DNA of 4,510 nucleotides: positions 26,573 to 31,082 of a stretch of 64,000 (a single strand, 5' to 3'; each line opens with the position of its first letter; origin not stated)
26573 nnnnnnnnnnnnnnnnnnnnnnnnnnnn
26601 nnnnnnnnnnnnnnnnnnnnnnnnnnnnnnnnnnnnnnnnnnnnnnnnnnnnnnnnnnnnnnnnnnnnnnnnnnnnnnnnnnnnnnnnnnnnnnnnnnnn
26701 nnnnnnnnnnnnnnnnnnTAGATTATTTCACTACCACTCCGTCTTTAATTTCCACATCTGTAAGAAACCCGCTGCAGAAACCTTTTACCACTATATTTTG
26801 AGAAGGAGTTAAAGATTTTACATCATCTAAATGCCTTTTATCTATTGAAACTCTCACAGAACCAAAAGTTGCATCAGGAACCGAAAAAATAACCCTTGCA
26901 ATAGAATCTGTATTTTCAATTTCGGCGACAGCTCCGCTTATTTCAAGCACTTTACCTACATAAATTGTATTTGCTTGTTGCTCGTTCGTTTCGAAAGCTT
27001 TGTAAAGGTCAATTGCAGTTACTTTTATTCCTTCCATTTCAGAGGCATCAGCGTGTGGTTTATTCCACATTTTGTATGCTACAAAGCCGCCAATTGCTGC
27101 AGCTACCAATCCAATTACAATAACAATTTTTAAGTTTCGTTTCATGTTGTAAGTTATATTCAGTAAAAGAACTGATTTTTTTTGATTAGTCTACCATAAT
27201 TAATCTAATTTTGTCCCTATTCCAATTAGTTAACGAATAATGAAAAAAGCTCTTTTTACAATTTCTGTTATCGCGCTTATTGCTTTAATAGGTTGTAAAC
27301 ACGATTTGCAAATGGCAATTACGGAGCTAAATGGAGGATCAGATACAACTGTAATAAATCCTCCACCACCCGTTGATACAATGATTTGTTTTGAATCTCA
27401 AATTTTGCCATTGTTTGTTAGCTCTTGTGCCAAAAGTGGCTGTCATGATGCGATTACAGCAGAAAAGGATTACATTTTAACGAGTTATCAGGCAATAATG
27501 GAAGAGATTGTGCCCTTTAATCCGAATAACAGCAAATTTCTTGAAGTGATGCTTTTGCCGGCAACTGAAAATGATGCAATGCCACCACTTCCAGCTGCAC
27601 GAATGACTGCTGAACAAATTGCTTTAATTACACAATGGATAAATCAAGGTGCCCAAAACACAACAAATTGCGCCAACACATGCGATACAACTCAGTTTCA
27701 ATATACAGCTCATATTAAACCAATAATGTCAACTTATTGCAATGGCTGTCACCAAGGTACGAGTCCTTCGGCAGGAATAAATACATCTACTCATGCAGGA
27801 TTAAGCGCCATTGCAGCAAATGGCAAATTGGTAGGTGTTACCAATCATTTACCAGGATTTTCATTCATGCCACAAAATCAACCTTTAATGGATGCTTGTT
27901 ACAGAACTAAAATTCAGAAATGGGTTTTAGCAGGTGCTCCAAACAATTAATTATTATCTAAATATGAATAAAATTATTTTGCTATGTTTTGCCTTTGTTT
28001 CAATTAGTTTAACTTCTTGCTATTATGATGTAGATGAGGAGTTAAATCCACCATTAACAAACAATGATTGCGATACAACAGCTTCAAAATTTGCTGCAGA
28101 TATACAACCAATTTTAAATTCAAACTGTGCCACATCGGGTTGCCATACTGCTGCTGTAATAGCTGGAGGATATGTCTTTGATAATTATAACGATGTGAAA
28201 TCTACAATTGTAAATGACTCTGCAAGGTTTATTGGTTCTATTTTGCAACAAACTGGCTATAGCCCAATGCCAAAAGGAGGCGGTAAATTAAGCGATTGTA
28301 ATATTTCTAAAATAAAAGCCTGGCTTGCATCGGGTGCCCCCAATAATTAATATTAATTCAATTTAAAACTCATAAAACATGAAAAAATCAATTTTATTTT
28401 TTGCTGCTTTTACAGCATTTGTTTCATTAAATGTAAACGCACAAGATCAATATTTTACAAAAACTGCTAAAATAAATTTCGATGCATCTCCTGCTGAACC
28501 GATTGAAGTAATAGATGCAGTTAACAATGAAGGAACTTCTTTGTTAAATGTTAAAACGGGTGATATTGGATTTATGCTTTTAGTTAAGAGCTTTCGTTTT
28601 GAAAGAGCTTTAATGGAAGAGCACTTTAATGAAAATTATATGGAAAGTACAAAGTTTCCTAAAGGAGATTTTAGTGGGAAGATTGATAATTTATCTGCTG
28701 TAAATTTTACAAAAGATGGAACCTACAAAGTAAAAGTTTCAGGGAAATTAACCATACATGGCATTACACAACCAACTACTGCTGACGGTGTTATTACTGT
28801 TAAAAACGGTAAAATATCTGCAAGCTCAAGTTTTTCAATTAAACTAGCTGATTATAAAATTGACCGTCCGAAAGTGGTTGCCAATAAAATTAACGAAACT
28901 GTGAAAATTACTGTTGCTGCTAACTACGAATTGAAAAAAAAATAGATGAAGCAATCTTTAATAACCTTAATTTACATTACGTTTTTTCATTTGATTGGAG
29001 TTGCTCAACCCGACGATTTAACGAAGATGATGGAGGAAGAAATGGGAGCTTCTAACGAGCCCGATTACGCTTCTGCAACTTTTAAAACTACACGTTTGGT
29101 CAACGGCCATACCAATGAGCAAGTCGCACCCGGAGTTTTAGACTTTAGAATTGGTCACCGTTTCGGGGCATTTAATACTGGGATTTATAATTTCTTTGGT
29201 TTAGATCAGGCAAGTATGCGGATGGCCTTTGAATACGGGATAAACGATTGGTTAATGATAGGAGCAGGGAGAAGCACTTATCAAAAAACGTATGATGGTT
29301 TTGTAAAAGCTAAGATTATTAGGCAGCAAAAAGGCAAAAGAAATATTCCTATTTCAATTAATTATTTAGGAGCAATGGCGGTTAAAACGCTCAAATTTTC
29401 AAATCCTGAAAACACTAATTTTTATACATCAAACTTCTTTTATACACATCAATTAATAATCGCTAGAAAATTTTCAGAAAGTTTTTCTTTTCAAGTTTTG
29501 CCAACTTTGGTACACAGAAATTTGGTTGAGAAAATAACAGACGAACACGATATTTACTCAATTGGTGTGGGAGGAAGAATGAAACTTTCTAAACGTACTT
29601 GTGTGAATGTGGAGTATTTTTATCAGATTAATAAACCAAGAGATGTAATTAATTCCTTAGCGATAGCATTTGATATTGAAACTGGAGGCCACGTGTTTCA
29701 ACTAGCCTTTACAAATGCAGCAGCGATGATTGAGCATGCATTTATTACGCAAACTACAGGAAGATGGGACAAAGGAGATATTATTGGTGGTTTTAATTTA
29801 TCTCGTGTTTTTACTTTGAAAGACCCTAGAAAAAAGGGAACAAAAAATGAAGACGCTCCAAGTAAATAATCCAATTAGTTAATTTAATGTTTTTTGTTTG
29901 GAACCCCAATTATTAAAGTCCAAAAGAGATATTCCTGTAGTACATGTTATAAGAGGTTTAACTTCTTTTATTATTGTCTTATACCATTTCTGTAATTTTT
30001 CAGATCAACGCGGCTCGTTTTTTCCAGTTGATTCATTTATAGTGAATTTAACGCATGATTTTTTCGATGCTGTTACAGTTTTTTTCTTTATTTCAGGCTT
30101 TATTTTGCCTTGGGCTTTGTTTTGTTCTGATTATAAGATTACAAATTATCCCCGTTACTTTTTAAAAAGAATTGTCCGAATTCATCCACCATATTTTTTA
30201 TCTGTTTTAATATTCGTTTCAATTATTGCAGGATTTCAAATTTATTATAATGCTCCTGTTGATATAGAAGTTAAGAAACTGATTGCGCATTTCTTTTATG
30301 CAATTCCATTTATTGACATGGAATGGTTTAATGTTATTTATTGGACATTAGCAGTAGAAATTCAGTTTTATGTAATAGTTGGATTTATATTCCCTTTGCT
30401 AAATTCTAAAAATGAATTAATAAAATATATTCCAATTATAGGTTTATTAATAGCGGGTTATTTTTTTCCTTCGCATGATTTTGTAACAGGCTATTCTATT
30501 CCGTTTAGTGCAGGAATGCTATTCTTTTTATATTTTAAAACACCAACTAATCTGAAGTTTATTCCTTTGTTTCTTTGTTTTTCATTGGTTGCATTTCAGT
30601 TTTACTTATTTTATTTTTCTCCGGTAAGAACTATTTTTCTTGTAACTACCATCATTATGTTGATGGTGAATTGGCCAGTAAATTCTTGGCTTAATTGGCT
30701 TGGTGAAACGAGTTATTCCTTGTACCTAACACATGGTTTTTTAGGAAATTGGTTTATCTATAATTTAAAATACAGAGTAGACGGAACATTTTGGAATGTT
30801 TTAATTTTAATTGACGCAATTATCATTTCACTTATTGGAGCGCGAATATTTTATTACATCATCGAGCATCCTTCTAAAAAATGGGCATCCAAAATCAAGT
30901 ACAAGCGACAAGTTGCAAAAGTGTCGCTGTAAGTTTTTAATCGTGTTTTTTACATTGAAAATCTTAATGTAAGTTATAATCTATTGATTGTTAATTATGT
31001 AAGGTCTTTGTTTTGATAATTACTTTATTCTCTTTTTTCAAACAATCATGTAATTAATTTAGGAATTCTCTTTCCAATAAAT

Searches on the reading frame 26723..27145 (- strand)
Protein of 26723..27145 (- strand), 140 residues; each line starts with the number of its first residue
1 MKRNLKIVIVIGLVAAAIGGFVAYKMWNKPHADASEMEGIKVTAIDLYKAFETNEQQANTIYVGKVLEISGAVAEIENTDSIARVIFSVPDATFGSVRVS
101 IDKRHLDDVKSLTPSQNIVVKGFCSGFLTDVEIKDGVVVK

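Call 47: search_protein_families(library=pfam, proteins=[window:26723-27145:-], max_evalue=0.0001)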
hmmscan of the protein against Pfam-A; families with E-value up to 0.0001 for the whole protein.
window:26723-27145:- (140 aa): 1 family
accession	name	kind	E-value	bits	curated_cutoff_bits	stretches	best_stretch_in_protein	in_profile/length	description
PF12869.13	tRNA_anti-like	-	4.5e-15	55.9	23.5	1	2-131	2-139/146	tRNA_anti-like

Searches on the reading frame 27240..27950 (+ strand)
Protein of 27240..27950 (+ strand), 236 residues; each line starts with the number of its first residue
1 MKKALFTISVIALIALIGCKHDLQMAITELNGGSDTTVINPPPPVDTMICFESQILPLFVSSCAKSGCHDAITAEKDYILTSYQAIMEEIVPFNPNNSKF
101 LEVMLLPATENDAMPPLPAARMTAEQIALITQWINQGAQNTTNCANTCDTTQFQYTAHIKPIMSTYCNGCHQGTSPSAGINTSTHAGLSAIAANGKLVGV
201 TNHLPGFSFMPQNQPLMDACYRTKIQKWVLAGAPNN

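Call 47: search_protein_families(library=pfam, proteins=[window:27240-27950:+], max_evalue=0.0001)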
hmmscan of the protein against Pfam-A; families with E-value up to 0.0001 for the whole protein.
window:27240-27950:+ (236 aa): 1 family
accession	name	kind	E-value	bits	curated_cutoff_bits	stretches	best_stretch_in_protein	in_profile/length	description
PF07635.16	PSCyt1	-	8.1e-05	23.6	22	0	67-116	3-57/59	Planctomycete cytochrome C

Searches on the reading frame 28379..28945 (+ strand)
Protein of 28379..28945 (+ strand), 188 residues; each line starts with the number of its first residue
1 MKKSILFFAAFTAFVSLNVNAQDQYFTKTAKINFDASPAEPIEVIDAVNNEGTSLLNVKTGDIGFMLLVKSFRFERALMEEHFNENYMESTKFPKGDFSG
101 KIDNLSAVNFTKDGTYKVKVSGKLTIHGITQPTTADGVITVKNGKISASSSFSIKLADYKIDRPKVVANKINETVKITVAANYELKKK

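Call 47: search_protein_families(library=pfam, proteins=[window:28379-28945:+], max_evalue=0.0001)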
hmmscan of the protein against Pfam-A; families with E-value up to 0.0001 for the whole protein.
window:28379-28945:+ (188 aa): 1 family
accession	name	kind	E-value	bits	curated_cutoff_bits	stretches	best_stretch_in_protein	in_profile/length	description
PF04264.18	YceI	-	3.4e-14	53.9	23.7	1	58-181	40-148/150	YceI-like domain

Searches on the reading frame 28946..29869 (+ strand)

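Call 46: search_protein_families(library=pfam, proteins=[window:28946-29869:+], max_evalue=0.0001)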
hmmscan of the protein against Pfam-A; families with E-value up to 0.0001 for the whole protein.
window:28946-29869:+ (307 aa): 1 family
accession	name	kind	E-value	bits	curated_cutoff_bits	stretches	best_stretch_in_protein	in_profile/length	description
PF19089.6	DUF5777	-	1.9e-90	302.9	23.1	1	46-289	1-247/247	Membrane bound beta barrel domain (DUF5777)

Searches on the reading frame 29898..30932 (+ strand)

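Call 46: search_protein_families(library=pfam, proteins=[window:29898-30932:+], max_evalue=0.0001)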
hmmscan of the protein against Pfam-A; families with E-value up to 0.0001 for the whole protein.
window:29898-30932:+ (344 aa): 1 family
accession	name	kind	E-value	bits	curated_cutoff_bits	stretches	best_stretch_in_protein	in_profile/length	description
PF01757.29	Acyl_transf_3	-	4.4e-20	72.4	31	1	16-313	5-323/326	Acyltransferase domain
